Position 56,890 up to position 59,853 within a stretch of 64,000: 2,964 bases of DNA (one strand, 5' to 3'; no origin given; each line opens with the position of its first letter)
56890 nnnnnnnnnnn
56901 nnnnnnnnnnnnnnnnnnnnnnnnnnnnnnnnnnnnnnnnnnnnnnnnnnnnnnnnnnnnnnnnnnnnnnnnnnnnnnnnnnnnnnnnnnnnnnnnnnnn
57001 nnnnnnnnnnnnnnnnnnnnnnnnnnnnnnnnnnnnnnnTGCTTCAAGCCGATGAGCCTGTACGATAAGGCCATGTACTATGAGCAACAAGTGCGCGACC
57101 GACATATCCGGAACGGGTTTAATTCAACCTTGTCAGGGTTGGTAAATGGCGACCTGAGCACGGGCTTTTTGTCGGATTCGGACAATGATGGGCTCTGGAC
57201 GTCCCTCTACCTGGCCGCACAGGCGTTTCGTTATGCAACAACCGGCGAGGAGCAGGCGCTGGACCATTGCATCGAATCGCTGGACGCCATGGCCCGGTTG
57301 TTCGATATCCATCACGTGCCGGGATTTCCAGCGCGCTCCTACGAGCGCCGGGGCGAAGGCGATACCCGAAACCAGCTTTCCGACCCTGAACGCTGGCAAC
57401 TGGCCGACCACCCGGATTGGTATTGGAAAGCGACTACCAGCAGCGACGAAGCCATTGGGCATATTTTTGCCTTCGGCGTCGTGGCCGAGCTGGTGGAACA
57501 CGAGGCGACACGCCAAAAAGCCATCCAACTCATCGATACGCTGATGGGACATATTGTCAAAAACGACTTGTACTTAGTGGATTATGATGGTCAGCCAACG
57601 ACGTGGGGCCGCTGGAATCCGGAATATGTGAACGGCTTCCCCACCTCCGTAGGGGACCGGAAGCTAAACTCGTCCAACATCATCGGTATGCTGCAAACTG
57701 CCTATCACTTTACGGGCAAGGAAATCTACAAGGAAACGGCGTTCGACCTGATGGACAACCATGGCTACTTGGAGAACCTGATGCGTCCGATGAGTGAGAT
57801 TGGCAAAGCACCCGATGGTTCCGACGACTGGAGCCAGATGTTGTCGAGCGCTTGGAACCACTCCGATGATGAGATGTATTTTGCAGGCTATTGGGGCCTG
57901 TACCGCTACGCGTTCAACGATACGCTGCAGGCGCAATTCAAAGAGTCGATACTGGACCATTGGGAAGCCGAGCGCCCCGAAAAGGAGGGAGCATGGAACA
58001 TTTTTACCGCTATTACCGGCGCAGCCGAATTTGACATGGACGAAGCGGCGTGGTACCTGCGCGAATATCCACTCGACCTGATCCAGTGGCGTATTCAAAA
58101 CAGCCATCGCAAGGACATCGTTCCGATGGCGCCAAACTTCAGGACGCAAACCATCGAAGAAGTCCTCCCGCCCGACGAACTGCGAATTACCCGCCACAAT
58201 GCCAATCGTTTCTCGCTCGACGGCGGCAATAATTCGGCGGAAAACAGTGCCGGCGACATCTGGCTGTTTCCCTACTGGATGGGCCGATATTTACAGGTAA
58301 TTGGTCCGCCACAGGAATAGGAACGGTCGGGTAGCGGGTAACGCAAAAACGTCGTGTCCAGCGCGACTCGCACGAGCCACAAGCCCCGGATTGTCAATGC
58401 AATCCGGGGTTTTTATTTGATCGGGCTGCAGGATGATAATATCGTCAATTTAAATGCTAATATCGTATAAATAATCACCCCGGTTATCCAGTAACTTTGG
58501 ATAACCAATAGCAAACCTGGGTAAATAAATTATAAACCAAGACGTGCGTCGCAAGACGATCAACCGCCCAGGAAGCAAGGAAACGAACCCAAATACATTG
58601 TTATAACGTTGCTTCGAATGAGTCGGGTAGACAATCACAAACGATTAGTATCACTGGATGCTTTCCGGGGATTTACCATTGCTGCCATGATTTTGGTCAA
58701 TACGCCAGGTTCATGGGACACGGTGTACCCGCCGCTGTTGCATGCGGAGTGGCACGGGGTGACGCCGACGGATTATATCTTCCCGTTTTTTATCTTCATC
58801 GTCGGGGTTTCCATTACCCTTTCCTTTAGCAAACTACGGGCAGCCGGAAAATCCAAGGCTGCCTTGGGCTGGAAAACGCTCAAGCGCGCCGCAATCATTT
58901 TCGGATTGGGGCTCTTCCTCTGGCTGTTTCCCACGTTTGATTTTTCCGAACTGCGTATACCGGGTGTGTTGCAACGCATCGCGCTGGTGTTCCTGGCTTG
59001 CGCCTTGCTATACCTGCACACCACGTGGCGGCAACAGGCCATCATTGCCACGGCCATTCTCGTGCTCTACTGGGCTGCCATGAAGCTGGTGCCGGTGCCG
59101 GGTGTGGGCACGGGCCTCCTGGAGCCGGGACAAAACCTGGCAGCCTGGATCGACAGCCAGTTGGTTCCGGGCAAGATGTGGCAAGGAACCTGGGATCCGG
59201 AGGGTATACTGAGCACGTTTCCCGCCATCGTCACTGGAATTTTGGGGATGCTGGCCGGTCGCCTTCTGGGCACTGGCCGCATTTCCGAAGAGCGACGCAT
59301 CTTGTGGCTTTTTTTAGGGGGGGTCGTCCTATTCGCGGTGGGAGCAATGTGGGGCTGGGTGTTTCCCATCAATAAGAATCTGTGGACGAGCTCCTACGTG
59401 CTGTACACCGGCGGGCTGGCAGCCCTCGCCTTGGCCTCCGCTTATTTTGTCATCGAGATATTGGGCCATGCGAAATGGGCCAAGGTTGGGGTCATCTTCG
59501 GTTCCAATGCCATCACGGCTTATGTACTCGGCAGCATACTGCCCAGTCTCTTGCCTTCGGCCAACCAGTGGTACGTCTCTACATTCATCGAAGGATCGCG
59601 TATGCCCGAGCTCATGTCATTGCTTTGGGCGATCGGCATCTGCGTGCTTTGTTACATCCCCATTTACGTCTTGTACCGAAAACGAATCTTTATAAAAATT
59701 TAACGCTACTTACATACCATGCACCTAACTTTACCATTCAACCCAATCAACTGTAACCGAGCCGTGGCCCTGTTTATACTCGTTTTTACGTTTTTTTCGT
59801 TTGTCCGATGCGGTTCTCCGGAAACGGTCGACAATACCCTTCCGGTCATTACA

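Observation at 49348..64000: Phosphoesterase-rich, sialidase-fold, SusC-linked gene array: a PUL-like locus for a phosphorylated glycoconjugate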

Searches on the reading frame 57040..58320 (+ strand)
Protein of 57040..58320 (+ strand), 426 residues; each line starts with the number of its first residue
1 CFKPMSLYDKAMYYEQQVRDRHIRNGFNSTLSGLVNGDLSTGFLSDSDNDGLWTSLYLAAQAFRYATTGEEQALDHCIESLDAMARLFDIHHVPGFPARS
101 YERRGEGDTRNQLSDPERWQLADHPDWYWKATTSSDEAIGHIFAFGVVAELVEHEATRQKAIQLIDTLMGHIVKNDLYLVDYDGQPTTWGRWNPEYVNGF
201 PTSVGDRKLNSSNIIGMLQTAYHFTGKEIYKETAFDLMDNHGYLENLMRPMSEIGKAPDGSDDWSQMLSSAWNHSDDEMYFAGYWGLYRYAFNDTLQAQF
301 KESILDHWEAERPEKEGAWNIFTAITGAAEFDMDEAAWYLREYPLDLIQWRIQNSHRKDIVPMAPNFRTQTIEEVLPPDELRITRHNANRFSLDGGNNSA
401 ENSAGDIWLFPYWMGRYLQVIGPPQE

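Call 64: predict_structure(alignment_id=A3)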
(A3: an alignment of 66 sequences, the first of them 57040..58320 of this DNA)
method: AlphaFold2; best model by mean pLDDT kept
length: 426 residues; sequences in the alignment: 66
mean_pLDDT: 81.6   pTM: 0.87
mean pLDDT of the five models: 81.6, 81.0, 79.3, 78.7, 75.2
residues with pLDDT >= 90: 149; 70-90: 186; 50-70: 73; < 50: 18
segments of 3 or more residues with pLDDT < 50: 102-106, 123-127
pLDDT, mean of each block of 10 residues (from residue 1): 78 86 65 83 67 85 96 94 84 78 50 60 49 78 96 98 98 95 82 93 90 96 98 98 96 88 84 55 87 97 88 63 77 78 76 87 74 76 59 80 75 90 82
secondary structure, 60 per line:
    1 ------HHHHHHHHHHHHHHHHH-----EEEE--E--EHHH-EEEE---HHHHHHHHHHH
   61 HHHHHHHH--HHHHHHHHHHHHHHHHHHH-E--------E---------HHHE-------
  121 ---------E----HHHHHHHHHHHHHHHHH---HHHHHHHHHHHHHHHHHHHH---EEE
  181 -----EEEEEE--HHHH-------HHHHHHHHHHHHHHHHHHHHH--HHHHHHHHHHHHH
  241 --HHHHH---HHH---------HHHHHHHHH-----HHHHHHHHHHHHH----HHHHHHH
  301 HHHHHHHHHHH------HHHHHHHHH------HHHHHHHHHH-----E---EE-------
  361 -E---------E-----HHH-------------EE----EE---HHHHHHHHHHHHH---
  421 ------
elements in order: H7-23 E29-32 E43-46 H50-68 H71-89 H135-151 H155-174 E178-180 E186-191 H194-197 H205-225 H228-240 H243-247 H263-271 H277-289 H294-311 H318-326 H333-342 H405-417

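Call 66: fold_search(model_id=the predicted structure, library=pdb)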
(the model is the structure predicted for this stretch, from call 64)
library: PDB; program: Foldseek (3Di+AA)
matches with E <= 10: 774; with E <= 0.001: 17
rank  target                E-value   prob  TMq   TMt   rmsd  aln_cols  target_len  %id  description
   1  1ut9                  7.9e-05  1.00  0.38  0.29  12.3       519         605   12  Structural Basis for the Exocellulase Activity of the Cellobiohydrolase CbhA from C. thermocellum (released 2004-02-12)
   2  8wbu                  8.7e-05  1.00  0.47  0.51   8.3       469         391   10  The crystal structure of circular mannose with mutant H247F of the cellobiose 2-epimerase from Caldicellulosiruptor sacc (released 2023-10-25)
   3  6dht                  1.2e-04  1.00  0.43  0.35  12.1       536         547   10  Bacteroides ovatus GH9 Bacova_02649 (released 2019-04-03)
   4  3vw5_A                2.5e-04  1.00  0.44  0.47   9.0       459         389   13  Crystal structure of sugar epimerase from ruminal bacterium (released 2013-06-26)
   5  1rq5_A                2.9e-04  1.00  0.40  0.31  11.8       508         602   12  Structural Basis for the Exocellulase Activity of the Cellobiohydrolase CbhA from C. thermocellum (released 2004-03-30)
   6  7d5g_A                3.0e-04  1.00  0.44  0.47   9.5       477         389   10  Crystal structure of the CsCE with ligand to have a insight into the catalytic mechanism (released 2021-12-01)
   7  5zig_A                3.5e-04  1.00  0.42  0.44   9.6       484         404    9  The Structure of cellobiose 2-epimerase from Spirochaeta thermophila DSM 6192 (released 2019-04-10)
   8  4z4l                  4.4e-04  1.00  0.45  0.48   8.7       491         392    8  Crystal Structure of cellobiose 2-epimerase from Caldicellulosiruptor saccharolyticus DSM 8903 (released 2016-04-13)
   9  4v1s_A                5.6e-04  1.00  0.47  0.54   8.4       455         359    9  Structure of the GH76 alpha-mannanase BT2949 from Bacteroides thetaiotaomicron (released 2015-02-11)
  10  2zbl_A                6.4e-04  0.99  0.28  0.29  12.2       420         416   11  Functional annotation of Salmonella enterica yihS-encoded protein (released 2008-02-05)
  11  5zhb_B                6.7e-04  1.00  0.35  0.37  12.6       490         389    9  Structure of Cellobiose 2-Epimerase from Bacillus thermoamylovorans B4167 (released 2019-06-19)
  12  4z4j                  7.1e-04  1.00  0.45  0.47   9.4       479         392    9  Crystal Structure of cellobiose 2-epimerase from Caldicellulosiruptor saccharolyticus DSM 8903 (released 2016-04-13)
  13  5dgr_B                7.4e-04  1.00  0.47  0.37   9.5       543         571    9  Crystal structure of GH9 exo-beta-D-glucosaminidase PBPRA0520, glucosamine complex (released 2015-12-09)
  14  5dgq_B                7.8e-04  1.00  0.47  0.37  10.2       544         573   10  Crystal structure of GH9 exo-beta-D-glucosaminidase PBPRA0520 (released 2015-12-09)
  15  6gdt_E                7.8e-04  1.00  0.48  0.38   9.6       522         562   10  Crystal structure of exo-glucosidase/glucosaminidase VC0615 from Vibrio Cholerae (released 2018-08-15)
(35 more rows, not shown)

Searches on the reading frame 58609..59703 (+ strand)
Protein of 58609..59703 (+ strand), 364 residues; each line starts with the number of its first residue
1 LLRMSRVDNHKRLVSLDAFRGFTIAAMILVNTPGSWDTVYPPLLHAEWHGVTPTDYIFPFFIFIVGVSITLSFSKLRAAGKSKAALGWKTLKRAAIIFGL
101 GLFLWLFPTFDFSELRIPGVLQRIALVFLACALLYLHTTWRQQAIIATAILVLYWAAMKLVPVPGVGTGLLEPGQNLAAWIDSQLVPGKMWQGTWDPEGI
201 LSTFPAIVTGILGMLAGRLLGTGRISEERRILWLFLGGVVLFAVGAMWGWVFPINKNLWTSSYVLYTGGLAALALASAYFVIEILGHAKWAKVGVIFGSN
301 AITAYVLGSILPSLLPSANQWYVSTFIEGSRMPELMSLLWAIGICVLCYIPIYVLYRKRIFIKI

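Call 3: search_protein_families(library=pfam, proteins=[window:58609-59703:+], max_evalue=0.01)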
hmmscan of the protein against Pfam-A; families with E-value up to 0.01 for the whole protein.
window:58609-59703:+ (364 aa): 1 family
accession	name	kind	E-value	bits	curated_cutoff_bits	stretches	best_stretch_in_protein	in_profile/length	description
PF07786.18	HGSNAT_cat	-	2.8e-09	37.3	22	1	12-159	1-141/222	Heparan-alpha-glucosaminide N-acetyltransferase, catalytic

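Call 21: search_protein_families(library=ncbifam, proteins=[window:58609-59703:+], max_evalue=0.001)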
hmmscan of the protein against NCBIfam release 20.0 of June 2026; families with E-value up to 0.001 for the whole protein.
window:58609-59703:+ (364 aa): 1 family
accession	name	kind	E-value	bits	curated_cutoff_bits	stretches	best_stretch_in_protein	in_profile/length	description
NF046061.1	NagX_SO_3504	equivalog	8.6e-65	219.2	480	1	10-364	1-369/369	transmembrane glucosamine N-acetyltransferase NagX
